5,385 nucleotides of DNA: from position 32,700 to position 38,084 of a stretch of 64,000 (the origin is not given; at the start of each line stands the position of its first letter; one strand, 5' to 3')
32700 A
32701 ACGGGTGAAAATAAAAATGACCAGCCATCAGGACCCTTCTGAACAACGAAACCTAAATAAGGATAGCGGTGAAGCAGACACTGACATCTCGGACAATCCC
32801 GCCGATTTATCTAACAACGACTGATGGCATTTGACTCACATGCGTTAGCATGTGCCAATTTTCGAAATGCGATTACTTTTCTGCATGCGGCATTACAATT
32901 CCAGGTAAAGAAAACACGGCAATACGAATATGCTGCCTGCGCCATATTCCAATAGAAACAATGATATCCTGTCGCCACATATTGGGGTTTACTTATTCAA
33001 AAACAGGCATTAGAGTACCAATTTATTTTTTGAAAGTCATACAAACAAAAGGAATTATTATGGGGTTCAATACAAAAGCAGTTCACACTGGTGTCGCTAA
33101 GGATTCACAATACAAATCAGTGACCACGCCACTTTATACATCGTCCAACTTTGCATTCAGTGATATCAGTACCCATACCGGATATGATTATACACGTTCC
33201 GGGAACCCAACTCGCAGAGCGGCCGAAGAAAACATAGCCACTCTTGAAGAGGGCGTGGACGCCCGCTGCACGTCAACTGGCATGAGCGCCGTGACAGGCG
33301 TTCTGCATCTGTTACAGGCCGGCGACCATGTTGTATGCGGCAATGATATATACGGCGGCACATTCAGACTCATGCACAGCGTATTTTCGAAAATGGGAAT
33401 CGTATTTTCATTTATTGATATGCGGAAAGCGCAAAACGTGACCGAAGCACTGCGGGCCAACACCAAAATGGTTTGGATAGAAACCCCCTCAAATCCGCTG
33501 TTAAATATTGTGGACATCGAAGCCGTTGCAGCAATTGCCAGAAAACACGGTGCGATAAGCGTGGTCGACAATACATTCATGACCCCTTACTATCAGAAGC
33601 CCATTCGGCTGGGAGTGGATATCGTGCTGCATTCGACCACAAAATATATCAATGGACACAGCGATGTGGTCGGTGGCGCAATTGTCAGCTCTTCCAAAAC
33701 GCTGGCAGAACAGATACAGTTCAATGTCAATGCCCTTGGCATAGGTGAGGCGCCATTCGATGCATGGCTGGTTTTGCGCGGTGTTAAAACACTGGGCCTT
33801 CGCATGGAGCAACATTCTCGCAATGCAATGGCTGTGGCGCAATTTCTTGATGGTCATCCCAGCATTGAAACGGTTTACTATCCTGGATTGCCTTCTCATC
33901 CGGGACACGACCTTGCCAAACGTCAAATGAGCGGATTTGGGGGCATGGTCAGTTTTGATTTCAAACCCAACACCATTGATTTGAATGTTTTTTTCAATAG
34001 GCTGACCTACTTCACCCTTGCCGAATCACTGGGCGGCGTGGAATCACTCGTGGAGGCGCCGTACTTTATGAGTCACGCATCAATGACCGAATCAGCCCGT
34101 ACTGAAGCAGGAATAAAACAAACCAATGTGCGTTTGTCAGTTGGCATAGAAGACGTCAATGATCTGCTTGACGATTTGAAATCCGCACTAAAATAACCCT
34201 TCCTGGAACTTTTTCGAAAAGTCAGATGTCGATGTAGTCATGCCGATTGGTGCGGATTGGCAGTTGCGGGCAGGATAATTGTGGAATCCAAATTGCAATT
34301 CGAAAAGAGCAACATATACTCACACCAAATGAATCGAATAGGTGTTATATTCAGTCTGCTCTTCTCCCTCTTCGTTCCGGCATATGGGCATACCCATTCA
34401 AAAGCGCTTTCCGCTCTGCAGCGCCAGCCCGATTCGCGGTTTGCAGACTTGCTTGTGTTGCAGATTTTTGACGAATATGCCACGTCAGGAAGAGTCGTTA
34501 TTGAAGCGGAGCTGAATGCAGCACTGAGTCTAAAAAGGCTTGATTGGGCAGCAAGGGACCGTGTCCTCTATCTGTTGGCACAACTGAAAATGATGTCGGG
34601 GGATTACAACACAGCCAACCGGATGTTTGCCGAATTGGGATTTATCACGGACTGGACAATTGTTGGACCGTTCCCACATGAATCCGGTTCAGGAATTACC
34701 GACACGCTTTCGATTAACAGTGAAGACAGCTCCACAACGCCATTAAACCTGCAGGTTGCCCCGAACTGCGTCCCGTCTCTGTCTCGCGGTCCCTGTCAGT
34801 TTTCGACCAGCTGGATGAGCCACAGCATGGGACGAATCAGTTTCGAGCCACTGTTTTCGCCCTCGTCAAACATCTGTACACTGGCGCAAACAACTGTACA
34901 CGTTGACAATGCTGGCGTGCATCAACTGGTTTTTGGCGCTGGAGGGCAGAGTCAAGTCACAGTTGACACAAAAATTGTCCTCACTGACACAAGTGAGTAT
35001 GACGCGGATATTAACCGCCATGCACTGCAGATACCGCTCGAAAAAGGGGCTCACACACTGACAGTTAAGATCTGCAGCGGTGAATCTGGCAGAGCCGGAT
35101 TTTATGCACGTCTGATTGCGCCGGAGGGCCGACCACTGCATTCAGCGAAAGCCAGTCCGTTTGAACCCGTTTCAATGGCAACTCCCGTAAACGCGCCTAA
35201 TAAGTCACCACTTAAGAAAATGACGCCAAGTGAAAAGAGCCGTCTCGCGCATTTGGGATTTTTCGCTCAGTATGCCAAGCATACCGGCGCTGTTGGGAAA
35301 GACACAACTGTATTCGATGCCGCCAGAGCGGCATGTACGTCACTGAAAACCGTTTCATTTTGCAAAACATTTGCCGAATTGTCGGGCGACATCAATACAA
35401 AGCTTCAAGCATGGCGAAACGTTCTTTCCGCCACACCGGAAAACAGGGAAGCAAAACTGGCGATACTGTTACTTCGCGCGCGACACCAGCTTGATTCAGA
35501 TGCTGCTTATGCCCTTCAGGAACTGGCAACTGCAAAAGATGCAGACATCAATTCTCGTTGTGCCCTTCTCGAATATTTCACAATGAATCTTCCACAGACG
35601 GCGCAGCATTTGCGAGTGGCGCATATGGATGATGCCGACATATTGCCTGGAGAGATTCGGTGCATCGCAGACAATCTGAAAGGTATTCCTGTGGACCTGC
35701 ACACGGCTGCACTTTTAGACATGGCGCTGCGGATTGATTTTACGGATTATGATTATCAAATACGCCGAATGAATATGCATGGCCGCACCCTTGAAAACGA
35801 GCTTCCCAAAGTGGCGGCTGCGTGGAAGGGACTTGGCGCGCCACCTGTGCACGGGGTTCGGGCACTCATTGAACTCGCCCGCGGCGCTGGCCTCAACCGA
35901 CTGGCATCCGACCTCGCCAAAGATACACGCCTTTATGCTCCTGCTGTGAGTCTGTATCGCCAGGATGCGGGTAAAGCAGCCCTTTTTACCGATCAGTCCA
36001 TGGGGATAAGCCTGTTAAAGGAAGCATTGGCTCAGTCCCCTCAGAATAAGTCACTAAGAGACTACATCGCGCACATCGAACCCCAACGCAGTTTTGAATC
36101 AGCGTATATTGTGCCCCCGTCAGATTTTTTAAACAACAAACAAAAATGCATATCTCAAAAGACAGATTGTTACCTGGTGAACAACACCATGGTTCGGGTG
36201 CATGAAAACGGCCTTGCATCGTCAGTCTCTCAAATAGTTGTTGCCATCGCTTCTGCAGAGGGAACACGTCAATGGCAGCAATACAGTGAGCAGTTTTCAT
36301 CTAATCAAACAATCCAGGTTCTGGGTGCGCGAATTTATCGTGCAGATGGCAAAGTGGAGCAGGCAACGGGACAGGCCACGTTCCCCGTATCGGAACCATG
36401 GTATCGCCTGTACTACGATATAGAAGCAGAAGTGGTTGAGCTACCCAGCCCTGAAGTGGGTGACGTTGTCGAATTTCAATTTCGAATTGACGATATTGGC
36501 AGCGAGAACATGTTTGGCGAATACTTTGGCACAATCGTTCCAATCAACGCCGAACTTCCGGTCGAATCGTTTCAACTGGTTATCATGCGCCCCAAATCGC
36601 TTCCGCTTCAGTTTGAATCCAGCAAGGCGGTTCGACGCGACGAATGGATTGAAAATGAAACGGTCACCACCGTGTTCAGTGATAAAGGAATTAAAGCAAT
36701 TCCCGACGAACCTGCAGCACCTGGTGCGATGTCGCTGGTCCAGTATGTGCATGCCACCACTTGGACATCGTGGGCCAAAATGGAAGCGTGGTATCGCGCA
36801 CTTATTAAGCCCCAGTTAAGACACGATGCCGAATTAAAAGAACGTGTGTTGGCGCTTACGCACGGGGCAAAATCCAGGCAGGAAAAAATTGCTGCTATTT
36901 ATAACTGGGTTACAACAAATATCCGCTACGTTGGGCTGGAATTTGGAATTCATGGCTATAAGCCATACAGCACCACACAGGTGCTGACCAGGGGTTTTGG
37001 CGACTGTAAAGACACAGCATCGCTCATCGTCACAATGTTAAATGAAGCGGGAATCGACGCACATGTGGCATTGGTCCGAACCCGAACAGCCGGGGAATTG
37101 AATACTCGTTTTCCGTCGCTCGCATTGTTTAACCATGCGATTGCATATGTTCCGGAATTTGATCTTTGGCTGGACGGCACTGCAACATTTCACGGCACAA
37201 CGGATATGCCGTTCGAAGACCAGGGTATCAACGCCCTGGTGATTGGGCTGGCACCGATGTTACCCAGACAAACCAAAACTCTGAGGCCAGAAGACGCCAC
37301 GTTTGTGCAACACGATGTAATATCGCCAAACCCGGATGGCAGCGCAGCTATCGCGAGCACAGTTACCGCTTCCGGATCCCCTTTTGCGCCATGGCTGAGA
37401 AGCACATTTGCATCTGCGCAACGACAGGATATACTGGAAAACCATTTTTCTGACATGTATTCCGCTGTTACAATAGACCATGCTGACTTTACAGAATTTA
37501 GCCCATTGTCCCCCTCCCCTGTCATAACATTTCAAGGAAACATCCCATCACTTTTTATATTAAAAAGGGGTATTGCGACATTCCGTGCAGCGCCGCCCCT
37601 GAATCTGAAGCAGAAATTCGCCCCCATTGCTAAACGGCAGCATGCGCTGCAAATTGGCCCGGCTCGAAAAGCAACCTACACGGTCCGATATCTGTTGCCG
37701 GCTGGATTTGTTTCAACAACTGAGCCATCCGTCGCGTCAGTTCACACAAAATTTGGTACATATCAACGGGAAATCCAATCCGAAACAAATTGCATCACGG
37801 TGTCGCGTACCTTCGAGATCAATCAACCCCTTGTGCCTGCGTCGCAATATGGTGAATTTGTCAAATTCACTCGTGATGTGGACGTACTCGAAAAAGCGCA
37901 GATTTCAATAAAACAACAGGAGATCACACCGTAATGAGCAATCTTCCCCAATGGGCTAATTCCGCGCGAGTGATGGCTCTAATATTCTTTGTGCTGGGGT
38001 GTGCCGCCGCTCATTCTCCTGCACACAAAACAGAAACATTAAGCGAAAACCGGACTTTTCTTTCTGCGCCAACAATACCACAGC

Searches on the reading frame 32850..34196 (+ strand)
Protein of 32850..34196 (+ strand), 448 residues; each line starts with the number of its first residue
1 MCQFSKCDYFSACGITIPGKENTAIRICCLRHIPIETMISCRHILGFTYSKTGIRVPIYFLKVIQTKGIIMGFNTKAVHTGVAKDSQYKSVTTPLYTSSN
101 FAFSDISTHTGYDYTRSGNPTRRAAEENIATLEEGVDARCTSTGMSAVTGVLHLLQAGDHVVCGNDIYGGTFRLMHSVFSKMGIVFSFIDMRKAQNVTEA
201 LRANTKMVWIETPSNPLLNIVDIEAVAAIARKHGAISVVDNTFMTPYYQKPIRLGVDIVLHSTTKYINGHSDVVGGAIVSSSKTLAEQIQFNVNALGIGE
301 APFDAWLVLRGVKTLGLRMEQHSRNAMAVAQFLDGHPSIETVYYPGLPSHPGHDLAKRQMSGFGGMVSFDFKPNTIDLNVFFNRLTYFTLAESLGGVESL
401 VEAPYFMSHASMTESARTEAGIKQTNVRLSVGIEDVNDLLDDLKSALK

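Call 77: search_protein_families(library=pfam, proteins=[window:32850-34196:+], max_evalue=0.0001)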
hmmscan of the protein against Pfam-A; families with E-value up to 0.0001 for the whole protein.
window:32850-34196:+ (448 aa): 4 families
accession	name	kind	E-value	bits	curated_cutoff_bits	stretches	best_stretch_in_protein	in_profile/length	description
PF01053.26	Cys_Met_Meta_PP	-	2.5e-152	507.3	27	1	75-448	2-381/381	Cys/Met metabolism PLP-dependent enzyme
PF00155.27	Aminotran_1_2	-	1e-05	25.4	19.7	1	138-251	68-196/361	Aminotransferase class I and II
PF00266.25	Aminotran_5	-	2.2e-05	24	21.5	1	139-269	68-204/371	Aminotransferase class-V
PF06838.17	Met_gamma_lyase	-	8.8e-05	21.7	24.2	0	179-301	125-258/405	Methionine gamma-lyase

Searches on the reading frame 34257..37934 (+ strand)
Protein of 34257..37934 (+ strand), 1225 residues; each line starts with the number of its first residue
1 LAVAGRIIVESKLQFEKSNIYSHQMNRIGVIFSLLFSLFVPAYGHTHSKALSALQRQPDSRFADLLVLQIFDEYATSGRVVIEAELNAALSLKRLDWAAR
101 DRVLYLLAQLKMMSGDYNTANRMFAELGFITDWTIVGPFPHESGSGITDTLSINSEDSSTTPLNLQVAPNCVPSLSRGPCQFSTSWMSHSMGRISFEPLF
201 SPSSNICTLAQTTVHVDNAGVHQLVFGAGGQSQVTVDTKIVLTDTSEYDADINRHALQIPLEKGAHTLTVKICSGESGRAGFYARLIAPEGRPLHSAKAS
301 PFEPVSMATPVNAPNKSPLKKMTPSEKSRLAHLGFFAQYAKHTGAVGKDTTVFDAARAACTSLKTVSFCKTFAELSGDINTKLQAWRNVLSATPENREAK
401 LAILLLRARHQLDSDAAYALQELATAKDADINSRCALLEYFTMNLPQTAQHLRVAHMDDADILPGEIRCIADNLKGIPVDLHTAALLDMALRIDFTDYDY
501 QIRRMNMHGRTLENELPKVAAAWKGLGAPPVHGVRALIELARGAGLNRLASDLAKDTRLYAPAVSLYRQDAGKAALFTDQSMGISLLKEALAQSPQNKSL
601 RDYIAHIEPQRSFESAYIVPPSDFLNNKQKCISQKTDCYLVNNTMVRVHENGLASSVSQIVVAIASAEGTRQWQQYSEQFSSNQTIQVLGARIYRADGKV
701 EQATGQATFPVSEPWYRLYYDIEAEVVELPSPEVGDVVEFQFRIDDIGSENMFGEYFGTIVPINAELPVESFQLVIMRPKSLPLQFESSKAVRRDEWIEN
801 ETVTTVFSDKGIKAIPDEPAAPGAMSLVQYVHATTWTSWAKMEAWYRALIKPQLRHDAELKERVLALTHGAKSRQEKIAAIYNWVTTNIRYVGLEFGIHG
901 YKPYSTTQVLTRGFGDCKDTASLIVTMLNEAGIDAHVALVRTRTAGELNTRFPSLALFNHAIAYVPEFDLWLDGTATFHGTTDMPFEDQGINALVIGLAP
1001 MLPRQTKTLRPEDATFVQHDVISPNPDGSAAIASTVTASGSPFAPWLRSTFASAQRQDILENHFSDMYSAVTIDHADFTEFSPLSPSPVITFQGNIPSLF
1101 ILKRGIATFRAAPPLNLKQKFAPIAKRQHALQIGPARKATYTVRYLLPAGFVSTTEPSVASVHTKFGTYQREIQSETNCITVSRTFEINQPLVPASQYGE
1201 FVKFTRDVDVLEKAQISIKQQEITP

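Call 77: search_protein_families(library=pfam, proteins=[window:34257-37934:+], max_evalue=0.0001)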
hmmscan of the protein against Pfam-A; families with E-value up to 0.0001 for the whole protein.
window:34257-37934:+ (1225 aa): 2 families
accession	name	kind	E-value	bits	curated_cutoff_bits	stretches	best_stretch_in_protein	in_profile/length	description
PF12969.12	DUF3857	-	1.3e-19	71.3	24.6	1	651-814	2-168/170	Domain of Unknown Function with PDB structure (DUF3857)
PF01841.26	Transglut_core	-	3.9e-11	43.6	23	1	866-947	6-84/108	Transglutaminase-like superfamily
